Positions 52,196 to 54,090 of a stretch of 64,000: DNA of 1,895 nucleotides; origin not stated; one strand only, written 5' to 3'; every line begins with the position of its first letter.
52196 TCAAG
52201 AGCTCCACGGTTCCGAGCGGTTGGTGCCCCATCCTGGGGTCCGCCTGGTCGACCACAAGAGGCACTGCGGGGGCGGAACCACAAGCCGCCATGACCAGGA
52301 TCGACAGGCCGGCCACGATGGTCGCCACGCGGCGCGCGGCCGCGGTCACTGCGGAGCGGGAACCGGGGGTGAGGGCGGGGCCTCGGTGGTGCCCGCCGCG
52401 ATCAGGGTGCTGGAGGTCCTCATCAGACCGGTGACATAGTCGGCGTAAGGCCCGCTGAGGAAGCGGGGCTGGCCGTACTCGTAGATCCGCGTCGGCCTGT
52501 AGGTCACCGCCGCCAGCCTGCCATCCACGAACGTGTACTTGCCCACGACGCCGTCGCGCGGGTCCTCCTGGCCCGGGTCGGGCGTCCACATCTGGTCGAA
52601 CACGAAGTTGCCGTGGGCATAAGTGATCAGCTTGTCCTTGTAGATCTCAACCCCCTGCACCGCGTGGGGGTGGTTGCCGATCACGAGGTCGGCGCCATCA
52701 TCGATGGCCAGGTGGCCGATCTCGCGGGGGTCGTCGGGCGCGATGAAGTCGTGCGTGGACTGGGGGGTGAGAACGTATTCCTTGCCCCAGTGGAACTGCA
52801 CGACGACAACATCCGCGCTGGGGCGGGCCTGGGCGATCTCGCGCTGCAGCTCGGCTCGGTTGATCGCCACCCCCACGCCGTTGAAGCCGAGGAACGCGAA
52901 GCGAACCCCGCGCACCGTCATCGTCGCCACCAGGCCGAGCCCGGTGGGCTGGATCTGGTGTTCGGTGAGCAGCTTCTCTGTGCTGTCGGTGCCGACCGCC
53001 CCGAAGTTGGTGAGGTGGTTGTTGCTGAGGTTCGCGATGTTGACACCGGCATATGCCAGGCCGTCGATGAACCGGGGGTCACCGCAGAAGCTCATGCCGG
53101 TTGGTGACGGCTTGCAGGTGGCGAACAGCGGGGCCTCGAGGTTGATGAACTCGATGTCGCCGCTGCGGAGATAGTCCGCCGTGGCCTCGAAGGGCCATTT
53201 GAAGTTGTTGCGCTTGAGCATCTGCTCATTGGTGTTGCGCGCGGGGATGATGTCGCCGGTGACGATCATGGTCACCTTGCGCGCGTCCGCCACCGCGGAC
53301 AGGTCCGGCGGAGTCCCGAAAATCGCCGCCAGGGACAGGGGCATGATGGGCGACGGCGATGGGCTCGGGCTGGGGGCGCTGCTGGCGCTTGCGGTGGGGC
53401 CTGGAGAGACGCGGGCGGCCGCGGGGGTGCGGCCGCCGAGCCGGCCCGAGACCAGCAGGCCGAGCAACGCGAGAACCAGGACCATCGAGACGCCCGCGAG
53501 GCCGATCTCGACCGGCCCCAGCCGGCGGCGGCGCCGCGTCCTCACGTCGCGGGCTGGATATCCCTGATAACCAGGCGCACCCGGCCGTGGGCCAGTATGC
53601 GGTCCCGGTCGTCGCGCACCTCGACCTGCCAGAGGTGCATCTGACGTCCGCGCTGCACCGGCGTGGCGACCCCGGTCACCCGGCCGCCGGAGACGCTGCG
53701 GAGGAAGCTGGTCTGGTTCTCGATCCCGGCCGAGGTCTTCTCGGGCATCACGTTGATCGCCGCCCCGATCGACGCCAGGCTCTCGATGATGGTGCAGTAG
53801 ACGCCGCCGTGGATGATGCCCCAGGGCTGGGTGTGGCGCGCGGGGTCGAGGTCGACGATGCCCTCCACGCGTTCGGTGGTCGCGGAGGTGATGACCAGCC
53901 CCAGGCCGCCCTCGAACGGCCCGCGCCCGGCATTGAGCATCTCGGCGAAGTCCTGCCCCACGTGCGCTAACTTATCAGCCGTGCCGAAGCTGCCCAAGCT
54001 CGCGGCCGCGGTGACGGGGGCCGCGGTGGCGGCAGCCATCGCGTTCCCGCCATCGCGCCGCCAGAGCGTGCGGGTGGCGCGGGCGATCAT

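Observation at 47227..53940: Tightly coupled six-gene surface copper/beta-helix operon: a candidate undescribed cell-envelope system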

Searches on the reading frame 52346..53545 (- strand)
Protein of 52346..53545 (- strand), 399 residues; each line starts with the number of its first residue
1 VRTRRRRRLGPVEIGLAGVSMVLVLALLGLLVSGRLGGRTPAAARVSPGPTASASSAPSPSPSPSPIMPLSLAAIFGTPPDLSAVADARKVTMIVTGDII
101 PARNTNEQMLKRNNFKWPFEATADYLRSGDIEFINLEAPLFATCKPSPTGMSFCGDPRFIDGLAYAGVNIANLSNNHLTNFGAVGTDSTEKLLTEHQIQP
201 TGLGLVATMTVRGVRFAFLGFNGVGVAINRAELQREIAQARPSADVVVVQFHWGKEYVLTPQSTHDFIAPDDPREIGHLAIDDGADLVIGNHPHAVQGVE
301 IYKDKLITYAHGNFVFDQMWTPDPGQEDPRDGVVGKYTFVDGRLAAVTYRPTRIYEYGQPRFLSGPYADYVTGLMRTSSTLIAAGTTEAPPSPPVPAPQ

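Call 3: search_protein_families(library=pfam, proteins=[window:52346-53545:-], max_evalue=0.01)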
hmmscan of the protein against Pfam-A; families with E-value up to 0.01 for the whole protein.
window:52346-53545:- (399 aa): 1 family
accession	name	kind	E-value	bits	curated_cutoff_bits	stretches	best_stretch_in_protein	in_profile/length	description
PF09587.15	PGA_cap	-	1.1e-48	166.4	27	1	92-318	1-255/255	Bacterial capsule synthesis protein PGA_cap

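Call 4: search_protein_families(library=ncbifam, proteins=[window:52346-53545:-], max_evalue=0.01)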
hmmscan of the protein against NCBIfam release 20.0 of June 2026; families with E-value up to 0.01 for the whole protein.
window:52346-53545:- (399 aa): 1 family
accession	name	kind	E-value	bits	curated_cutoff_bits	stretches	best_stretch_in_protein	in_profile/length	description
NF038314.1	epimerase_MslH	equivalog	1.3e-17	63.4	700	2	231-316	238-317/439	lasso peptide C-terminal Trp epimerase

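Call 82: find_homologous_proteins(query=window:52346-53545:-, max_evalue=1e-10)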
Query window:52346-53545:- (399 aa): 1489 proteins with E <= 1e-10 among 8000 candidates; the best 120 are listed.
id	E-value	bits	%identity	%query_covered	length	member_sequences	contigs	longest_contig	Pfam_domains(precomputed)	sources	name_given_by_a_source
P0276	1.8e-267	905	100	100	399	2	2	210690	PF09587.16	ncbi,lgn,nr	ncbi:MAG: hypothetical protein QOK05_2459 [Chloroflexota bacterium]|nr:hypothetical protein [Chlorof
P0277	7.8e-222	754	83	95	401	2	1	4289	PF09587.16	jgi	jgi:hypothetical protein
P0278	1.2e-212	724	79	97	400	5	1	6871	PF09587.16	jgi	jgi:poly-gamma-glutamate capsule biosynthesis protein CapA/YwtB (metallophosphatase superfamily)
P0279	2.4e-209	713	79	96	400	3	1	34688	PF09587.16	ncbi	-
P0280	3.1e-205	700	78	96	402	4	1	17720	PF09587.16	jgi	jgi:hypothetical protein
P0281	5.4e-204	696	82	88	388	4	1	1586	PF09587.16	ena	-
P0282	3.8e-201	686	74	97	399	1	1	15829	PF09587.16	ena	-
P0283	6.0e-200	682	86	80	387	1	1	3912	PF09587.16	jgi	jgi:poly-gamma-glutamate synthesis protein (capsule biosynthesis protein)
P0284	7.7e-200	682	76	95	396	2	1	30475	PF09587.16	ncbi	ncbi:MAG: CapA family protein [Candidatus Dormibacteria bacterium]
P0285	6.4e-195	666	81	80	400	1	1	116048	PF09587.16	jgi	jgi:poly-gamma-glutamate capsule biosynthesis protein CapA/YwtB (metallophosphatase superfamily)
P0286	3.2e-194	664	80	86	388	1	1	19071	PF09587.16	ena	-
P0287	1.4e-190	652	72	97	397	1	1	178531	PF09587.16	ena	-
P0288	8.7e-188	642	71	97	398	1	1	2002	PF09587.16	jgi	-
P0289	8.5e-186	636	69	97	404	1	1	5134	PF09587.16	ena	-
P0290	9.9e-185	632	78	81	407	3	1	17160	PF09587.16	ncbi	ncbi:MAG: hypothetical protein NVS3B24_13540 [Candidatus Dormibacteria bacterium]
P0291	3.7e-184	630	71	97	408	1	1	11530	PF09587.16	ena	-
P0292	6.3e-166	570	74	79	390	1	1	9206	PF09587.16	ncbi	-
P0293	7.5e-166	570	69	90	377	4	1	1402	PF09587.16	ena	-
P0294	1.2e-162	560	66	96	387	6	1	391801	PF09587.16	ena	-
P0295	5.7e-162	557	72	78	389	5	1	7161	PF09587.16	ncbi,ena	-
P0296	4.9e-160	551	71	78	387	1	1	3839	PF09587.16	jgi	jgi:poly-gamma-glutamate capsule biosynthesis protein CapA/YwtB (metallophosphatase superfamily)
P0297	5.1e-159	548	71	78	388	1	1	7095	PF09587.16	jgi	jgi:poly-gamma-glutamate synthesis protein (capsule biosynthesis protein)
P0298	8.5e-159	547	66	92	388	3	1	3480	PF09587.16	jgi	jgi:poly-gamma-glutamate synthesis protein (capsule biosynthesis protein)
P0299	1.7e-158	546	69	88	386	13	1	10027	PF09587.16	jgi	jgi:hypothetical protein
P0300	5.1e-158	544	71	78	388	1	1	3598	PF09587.16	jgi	jgi:poly-gamma-glutamate synthesis protein (capsule biosynthesis protein)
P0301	5.7e-158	544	71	80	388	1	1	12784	PF09587.16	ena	-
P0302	6.9e-158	544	72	79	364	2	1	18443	PF09587.16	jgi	jgi:poly-gamma-glutamate synthesis protein (capsule biosynthesis protein)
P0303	1.1e-157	543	70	78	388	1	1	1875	PF09587.16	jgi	jgi:poly-gamma-glutamate synthesis protein (capsule biosynthesis protein)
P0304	9.8e-157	540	65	95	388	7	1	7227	PF09587.16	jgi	-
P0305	2.1e-156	539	66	95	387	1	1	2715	PF09587.16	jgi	jgi:hypothetical protein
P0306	3.0e-156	539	71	80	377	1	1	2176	PF09587.16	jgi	jgi:poly-gamma-glutamate synthesis protein (capsule biosynthesis protein)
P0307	4.1e-156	538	62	96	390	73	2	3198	PF09587.16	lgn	-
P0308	5.2e-155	534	68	86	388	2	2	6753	PF09587.16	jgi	jgi:poly-gamma-glutamate synthesis protein (capsule biosynthesis protein)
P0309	9.0e-153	527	69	79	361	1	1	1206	PF09587.16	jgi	jgi:poly-gamma-glutamate synthesis protein (capsule biosynthesis protein)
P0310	9.9e-153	527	69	81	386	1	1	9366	PF09587.16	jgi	jgi:poly-gamma-glutamate capsule biosynthesis protein CapA/YwtB (metallophosphatase superfamily)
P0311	1.1e-150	520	67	79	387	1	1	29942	PF09587.16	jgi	jgi:poly-gamma-glutamate synthesis protein (capsule biosynthesis protein)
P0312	3.8e-144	499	73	75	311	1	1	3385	PF09587.16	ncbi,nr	ncbi:MAG: CapA family protein, partial [Candidatus Dormibacteraeota bacterium]|nr:CapA family protei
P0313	4.8e-143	495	67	79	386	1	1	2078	PF09587.16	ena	-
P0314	1.8e-142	493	72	74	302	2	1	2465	PF09587.16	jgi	jgi:poly-gamma-glutamate synthesis protein (capsule biosynthesis protein)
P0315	1.6e-141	490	65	76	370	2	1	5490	PF09587.16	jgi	jgi:poly-gamma-glutamate synthesis protein (capsule biosynthesis protein)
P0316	3.8e-141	489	63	79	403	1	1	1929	PF09587.16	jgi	jgi:poly-gamma-glutamate synthesis protein (capsule biosynthesis protein)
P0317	4.0e-141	489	63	88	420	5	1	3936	PF09587.16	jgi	jgi:poly-gamma-glutamate synthesis protein (capsule biosynthesis protein)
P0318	4.5e-140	485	64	82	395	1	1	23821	PF09587.16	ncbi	ncbi:MAG: CapA family protein [Candidatus Dormibacteria bacterium]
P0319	1.2e-139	484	66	76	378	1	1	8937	PF09587.16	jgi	jgi:poly-gamma-glutamate synthesis protein (capsule biosynthesis protein)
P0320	7.3e-138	478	61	88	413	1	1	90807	PF09587.16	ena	-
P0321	5.3e-136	472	71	73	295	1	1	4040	PF09587.16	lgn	-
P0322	1.8e-135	470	61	90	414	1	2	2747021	PF09587.16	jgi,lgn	jgi:poly-gamma-glutamate synthesis protein (capsule biosynthesis protein)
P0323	2.6e-135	470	61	82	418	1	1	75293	PF09587.16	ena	-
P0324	4.9e-131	455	58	90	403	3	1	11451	PF09587.16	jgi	jgi:hypothetical protein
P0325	2.3e-130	453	59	86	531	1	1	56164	PF09587.16,PF03061.29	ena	-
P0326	2.7e-130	453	60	82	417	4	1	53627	PF09587.16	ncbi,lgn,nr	ncbi:MAG TPA: CapA family protein [Candidatus Dormibacteraeota bacterium]|nr:CapA family protein [Ca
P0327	1.4e-129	451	64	78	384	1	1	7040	PF09587.16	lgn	-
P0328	4.9e-128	446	55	93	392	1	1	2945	PF09587.16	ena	-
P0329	8.4e-127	442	56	90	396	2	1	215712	PF09587.16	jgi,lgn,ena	-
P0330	2.3e-124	434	65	77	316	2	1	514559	PF09587.16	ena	-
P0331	6.5e-124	432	63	77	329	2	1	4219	PF09587.16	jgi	jgi:poly-gamma-glutamate capsule biosynthesis protein CapA/YwtB (metallophosphatase superfamily)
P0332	1.2e-117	411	56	78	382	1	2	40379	PF09587.16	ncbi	-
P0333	3.9e-117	410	54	87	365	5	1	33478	PF09587.16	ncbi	-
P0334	5.9e-117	409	58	79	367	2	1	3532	PF09587.16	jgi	jgi:poly-gamma-glutamate synthesis protein (capsule biosynthesis protein)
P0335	1.5e-116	408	57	81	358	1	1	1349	PF09587.16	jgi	jgi:poly-gamma-glutamate synthesis protein (capsule biosynthesis protein)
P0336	2.3e-115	404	58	79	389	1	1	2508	PF09587.16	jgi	jgi:poly-gamma-glutamate synthesis protein (capsule biosynthesis protein)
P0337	3.8e-115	403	56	79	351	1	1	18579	PF09587.16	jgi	-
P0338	1.3e-114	401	57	79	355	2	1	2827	PF09587.16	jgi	jgi:hypothetical protein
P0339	4.9e-114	400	56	81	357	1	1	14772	PF09587.16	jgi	jgi:poly-gamma-glutamate capsule biosynthesis protein CapA/YwtB (metallophosphatase superfamily)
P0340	1.5e-113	398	56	79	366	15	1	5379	PF09587.16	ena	-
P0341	2.1e-113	397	59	74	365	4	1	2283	PF09587.16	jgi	jgi:poly-gamma-glutamate synthesis protein (capsule biosynthesis protein)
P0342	2.4e-113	397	57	79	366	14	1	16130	PF09587.16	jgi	jgi:poly-gamma-glutamate synthesis protein (capsule biosynthesis protein)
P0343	2.6e-113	397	58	81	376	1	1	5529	PF09587.16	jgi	jgi:poly-gamma-glutamate capsule biosynthesis protein CapA/YwtB (metallophosphatase superfamily)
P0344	3.5e-113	397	56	79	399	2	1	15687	PF09587.16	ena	-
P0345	1.2e-112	395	51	90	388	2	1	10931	PF09587.16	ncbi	-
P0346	1.8e-112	394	59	74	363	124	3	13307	PF09587.16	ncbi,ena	-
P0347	2.3e-112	394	53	85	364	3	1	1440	PF09587.16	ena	-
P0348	3.2e-112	394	50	93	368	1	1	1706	PF09587.16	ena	-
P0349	3.4e-112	393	59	74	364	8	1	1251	PF09587.16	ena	-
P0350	4.8e-112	393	54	86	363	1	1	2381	PF09587.16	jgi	jgi:Bacterial capsule synthesis protein PGA_cap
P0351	5.4e-112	393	56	79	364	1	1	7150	PF09587.16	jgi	jgi:poly-gamma-glutamate capsule biosynthesis protein CapA/YwtB (metallophosphatase superfamily)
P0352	6.6e-112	393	57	79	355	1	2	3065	PF09587.16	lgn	-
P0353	6.7e-112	392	54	86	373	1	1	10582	PF09587.16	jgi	jgi:poly-gamma-glutamate synthesis protein (capsule biosynthesis protein)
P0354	9.0e-112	392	59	74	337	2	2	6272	PF09587.16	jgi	jgi:poly-gamma-glutamate synthesis protein (capsule biosynthesis protein)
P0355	1.1e-111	392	59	74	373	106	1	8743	PF09587.16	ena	-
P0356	5.3e-111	390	57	80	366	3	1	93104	PF09587.16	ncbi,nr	ncbi:MAG TPA: CapA family protein [Candidatus Dormibacteraeota bacterium]|nr:CapA family protein [Ca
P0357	5.5e-111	389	53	89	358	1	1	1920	PF09587.16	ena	-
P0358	6.4e-111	389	57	78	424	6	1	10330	PF09587.16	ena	-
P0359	9.3e-111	389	50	90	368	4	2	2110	PF09587.16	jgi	jgi:poly-gamma-glutamate synthesis protein (capsule biosynthesis protein)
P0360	1.1e-110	388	58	74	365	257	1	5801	PF09587.16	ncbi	-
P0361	1.5e-110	388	56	77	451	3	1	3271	PF09587.16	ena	-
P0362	2.4e-110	387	53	83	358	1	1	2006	PF09587.16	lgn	-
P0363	4.9e-110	386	53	79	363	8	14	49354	PF09587.16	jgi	jgi:poly-gamma-glutamate capsule biosynthesis protein CapA/YwtB (metallophosphatase superfamily)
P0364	8.1e-110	386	56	80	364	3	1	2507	PF09587.16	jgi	jgi:poly-gamma-glutamate synthesis protein (capsule biosynthesis protein)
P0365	8.2e-110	386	50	92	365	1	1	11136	PF09587.16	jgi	jgi:poly-gamma-glutamate synthesis protein (capsule biosynthesis protein)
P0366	9.3e-110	385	55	79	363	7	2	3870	PF09587.16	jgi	jgi:poly-gamma-glutamate synthesis protein (capsule biosynthesis protein)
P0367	2.9e-109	384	51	91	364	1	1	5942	PF09587.16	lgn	-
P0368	2.9e-109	384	52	94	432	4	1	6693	PF09587.16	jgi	jgi:poly-gamma-glutamate capsule biosynthesis protein CapA/YwtB (metallophosphatase superfamily)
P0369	2.9e-109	384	55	86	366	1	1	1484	PF09587.16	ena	-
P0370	3.3e-109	384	60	74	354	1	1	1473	PF09587.16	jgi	jgi:poly-gamma-glutamate capsule biosynthesis protein CapA/YwtB (metallophosphatase superfamily)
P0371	3.8e-109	383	55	73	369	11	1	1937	PF09587.16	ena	-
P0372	7.1e-109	383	53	79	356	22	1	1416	PF09587.16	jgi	jgi:poly-gamma-glutamate synthesis protein (capsule biosynthesis protein)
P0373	7.2e-109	383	54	80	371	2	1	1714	PF09587.16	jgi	jgi:poly-gamma-glutamate capsule biosynthesis protein CapA/YwtB (metallophosphatase superfamily)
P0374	8.2e-109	382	59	73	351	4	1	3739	PF09587.16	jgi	jgi:poly-gamma-glutamate synthesis protein (capsule biosynthesis protein)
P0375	9.1e-109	382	50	85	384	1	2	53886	PF09587.16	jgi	jgi:poly-gamma-glutamate synthesis protein (capsule biosynthesis protein)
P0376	1.2e-108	382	52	80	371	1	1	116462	PF09587.16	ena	-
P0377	1.4e-108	382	56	78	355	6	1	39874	PF09587.16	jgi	jgi:poly-gamma-glutamate synthesis protein (capsule biosynthesis protein)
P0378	1.8e-108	381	55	79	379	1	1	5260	PF09587.16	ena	-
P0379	1.9e-108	381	55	79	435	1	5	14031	PF09587.16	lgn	-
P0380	5.4e-108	380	52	86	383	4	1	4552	PF09587.16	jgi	jgi:poly-gamma-glutamate capsule biosynthesis protein CapA/YwtB (metallophosphatase superfamily)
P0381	9.2e-108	379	56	80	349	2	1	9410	PF09587.16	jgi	-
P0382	1.1e-107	379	56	79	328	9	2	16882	PF09587.16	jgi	jgi:poly-gamma-glutamate synthesis protein (capsule biosynthesis protein)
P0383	2.8e-107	377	59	73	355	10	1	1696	PF09587.16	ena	-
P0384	3.1e-107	377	52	81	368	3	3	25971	PF09587.16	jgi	jgi:poly-gamma-glutamate synthesis protein (capsule biosynthesis protein)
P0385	8.0e-107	376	55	74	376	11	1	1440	PF09587.16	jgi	-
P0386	1.3e-106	375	52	85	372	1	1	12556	PF09587.16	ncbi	-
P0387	1.7e-106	375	55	78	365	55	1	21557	PF09587.16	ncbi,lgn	-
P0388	2.5e-106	374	52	80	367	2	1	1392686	PF09587.16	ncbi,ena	-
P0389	2.6e-106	374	50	87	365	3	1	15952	PF09587.16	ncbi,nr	ncbi:MAG: CapA family protein [Candidatus Dormibacteraeota bacterium]|nr:CapA family protein [Candid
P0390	2.7e-106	374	51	80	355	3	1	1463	PF09587.16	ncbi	-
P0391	6.3e-106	373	49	96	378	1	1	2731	PF09587.16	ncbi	-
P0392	1.2e-105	372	58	74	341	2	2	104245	PF09587.16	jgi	-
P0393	1.2e-105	372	53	79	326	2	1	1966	PF09587.16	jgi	jgi:poly-gamma-glutamate synthesis protein (capsule biosynthesis protein)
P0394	1.5e-105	372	52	79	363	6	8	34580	PF09587.16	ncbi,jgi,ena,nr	ncbi:MAG: CapA family protein [Chloroflexi bacterium]|nr:MAG: CapA family protein [Chloroflexota bac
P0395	2.6e-105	371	53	79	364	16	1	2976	PF09587.16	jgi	jgi:poly-gamma-glutamate synthesis protein (capsule biosynthesis protein)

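Call 83: find_encoding_contigs(protein=P0325, flank=6000, max_places=1)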
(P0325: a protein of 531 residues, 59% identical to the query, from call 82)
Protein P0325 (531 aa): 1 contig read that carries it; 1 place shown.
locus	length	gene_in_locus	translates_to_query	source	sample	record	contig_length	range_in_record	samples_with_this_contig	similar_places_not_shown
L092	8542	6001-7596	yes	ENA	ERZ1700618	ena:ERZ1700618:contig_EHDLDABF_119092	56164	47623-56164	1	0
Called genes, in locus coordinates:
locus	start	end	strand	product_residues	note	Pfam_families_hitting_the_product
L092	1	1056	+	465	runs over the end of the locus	PF03209:PUCC (faint), PF07690:MFS_1, PF13347:MFS_2, PF07690:MFS_1 (weak)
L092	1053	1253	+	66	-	-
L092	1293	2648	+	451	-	-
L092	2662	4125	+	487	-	PF03972:MmgE_PrpD_N (weak), PF19305:MmgE_PrpD_C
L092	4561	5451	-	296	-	PF19279:YegS_C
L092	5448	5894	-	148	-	PF04075:F420H2_quin_red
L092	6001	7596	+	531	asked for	PF03061:4HBT, PF09587:PGA_cap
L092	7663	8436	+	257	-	-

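Call 84: find_encoding_contigs(protein=P0322, flank=6000, max_places=1)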
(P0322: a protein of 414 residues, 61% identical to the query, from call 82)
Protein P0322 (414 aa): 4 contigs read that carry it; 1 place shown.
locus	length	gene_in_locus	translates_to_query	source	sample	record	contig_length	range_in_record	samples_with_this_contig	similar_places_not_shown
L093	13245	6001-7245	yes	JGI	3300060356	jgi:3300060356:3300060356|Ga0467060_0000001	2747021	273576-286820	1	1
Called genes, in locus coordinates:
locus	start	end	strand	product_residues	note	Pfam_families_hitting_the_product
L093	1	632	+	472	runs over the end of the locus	PF07690:MFS_1, PF13347:MFS_2, PF03209:PUCC (weak), PF07690:MFS_1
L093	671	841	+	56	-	-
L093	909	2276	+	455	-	-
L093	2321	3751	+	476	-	PF03972:MmgE_PrpD_N, PF19305:MmgE_PrpD_C (faint)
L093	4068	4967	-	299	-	PF00781:DAGK_cat, PF19279:YegS_C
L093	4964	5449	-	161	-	PF04075:F420H2_quin_red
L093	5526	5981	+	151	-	PF03061:4HBT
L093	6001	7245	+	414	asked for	PF09587:PGA_cap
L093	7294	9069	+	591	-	-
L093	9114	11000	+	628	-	-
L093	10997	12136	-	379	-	PF20789:4HBT_3C, PF03061:4HBT, PF13622:4HBT_3 (weak)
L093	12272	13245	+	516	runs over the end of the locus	PF00501:AMP-binding, PF13193:AMP-binding_C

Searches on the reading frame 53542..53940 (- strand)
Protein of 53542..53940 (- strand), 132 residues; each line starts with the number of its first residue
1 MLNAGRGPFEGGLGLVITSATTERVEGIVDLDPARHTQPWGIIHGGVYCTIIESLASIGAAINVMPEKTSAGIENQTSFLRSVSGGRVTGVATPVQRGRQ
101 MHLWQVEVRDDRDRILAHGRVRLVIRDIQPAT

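Call 3: search_protein_families(library=pfam, proteins=[window:53542-53940:-], max_evalue=0.01)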
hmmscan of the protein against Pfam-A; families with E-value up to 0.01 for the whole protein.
window:53542-53940:- (132 aa): 2 families
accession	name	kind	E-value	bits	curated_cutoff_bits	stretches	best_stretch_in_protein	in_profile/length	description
PF03061.28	4HBT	-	8.7e-14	52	20.6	1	41-115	2-77/79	Thioesterase superfamily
PF13622.12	4HBT_3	-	4.1e-05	24.2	24.3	1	39-115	4-74/83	Acyl-CoA thioesterase N-terminal domain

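Call 4: search_protein_families(library=ncbifam, proteins=[window:53542-53940:-], max_evalue=0.01)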
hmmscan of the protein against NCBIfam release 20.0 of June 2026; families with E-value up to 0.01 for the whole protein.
window:53542-53940:- (132 aa): 6 families
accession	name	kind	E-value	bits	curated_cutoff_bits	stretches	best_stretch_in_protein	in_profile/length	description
TIGR00369.1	unchar_dom_1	domain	5.5e-21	74.8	36.6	1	13-124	6-116/117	hotdog fold thioesterase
NF047425.1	MenI_Listeria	exception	9.2e-20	70.6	185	1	18-127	12-120/122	1,4-dihydroxy-2-naphthoyl-CoA hydrolase MenI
NF007631.0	PRK10293.1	equivalog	9.5e-15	54.5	226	1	11-122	22-132/136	1,4-dihydroxy-2-naphthoyl-CoA hydrolase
NF007607.0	PRK10254.1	equivalog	1.7e-14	54.1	237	1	13-121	24-131/137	proofreading thioesterase EntH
TIGR02286.1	PaaD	equivalog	4.7e-06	26.8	118.9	1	13-118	4-106/114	hydroxyphenylacetyl-CoA thioesterase PaaI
NF008675.0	PRK11688.1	equivalog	0.00023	21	107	0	8-76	24-93/156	thioesterase family protein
